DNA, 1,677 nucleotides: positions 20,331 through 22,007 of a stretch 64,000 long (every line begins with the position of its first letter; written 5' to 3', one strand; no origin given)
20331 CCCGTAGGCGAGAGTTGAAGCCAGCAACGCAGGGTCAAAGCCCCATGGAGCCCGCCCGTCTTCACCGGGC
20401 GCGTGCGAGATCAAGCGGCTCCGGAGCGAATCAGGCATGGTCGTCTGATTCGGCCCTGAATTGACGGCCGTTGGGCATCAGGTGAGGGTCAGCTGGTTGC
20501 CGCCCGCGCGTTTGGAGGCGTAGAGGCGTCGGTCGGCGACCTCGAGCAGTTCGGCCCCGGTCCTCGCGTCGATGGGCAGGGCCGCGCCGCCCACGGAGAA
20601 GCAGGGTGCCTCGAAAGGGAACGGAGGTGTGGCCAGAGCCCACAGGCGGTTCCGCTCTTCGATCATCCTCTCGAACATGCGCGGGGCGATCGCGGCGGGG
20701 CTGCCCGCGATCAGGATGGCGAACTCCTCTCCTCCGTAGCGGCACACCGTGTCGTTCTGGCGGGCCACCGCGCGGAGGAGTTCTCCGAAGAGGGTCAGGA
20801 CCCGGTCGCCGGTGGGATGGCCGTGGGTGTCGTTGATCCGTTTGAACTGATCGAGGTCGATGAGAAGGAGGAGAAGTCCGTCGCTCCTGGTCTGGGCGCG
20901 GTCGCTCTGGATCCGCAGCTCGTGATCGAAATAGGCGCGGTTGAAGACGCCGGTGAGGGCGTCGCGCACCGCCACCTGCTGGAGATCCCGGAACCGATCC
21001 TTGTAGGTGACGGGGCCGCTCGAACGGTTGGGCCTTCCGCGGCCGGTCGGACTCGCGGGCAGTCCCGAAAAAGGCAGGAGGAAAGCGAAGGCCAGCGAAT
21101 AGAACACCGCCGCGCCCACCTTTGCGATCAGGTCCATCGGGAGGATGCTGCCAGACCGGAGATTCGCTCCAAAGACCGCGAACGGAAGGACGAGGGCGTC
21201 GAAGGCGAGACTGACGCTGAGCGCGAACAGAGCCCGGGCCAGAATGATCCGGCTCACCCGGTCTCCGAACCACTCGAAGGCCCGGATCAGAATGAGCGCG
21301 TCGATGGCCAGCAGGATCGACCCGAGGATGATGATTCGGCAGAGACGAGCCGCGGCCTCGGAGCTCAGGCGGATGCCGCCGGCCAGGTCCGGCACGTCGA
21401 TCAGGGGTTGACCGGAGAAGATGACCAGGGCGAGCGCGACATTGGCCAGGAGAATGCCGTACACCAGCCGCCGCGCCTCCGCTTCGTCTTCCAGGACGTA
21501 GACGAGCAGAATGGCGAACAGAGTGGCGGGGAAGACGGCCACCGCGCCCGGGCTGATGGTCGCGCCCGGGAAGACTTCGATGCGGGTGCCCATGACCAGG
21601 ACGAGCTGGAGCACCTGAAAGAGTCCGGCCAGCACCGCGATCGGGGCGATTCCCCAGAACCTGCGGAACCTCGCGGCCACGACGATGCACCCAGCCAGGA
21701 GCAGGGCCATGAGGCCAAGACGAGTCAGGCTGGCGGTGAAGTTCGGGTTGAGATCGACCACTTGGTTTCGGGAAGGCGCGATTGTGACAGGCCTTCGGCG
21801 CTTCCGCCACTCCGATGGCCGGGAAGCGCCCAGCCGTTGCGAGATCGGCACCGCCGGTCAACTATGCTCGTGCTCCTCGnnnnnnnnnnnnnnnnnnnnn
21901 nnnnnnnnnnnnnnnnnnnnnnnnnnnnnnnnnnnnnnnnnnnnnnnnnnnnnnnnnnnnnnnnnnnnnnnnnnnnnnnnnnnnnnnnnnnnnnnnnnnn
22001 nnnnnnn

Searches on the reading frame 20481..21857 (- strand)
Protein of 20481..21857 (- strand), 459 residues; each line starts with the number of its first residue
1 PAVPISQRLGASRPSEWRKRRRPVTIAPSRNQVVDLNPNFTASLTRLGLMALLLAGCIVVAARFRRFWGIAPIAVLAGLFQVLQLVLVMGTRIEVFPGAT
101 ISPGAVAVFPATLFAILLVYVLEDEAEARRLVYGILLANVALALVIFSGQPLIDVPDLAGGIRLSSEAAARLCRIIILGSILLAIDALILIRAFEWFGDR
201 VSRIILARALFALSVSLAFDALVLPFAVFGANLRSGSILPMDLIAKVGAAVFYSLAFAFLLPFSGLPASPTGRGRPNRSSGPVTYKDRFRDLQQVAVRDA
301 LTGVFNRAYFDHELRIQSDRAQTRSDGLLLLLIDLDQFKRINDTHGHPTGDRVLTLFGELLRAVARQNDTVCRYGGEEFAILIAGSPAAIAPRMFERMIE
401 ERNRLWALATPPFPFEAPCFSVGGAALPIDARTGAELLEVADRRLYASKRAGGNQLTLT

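Call 13: search_protein_families(library=pfam, proteins=[window:20481-21857:-], max_evalue=0.00001)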
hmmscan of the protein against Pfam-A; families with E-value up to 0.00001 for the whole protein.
window:20481-21857:- (459 aa): 2 families
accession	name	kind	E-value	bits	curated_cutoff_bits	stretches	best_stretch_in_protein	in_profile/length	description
PF00990.26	GGDEF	-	3.1e-38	131.5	23.8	1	296-455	1-161/161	Diguanylate cyclase, GGDEF domain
PF20973.2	VUPS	-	1.1e-35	123.6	27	1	57-259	3-204/206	Vitamin uptake-like sensor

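Call 80: search_protein_families(library=pfam, proteins=[window:20481-21851:-], max_evalue=10)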
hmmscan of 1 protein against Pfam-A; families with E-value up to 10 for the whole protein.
window:20481-21851:- (457 aa): 2 families
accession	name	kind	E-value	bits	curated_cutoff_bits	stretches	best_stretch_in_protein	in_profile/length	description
PF00990.26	GGDEF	-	3.1e-38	131.5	23.8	1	294-453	1-161/161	Diguanylate cyclase, GGDEF domain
PF20973.2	VUPS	-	1e-35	123.6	27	1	55-257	3-204/206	Vitamin uptake-like sensor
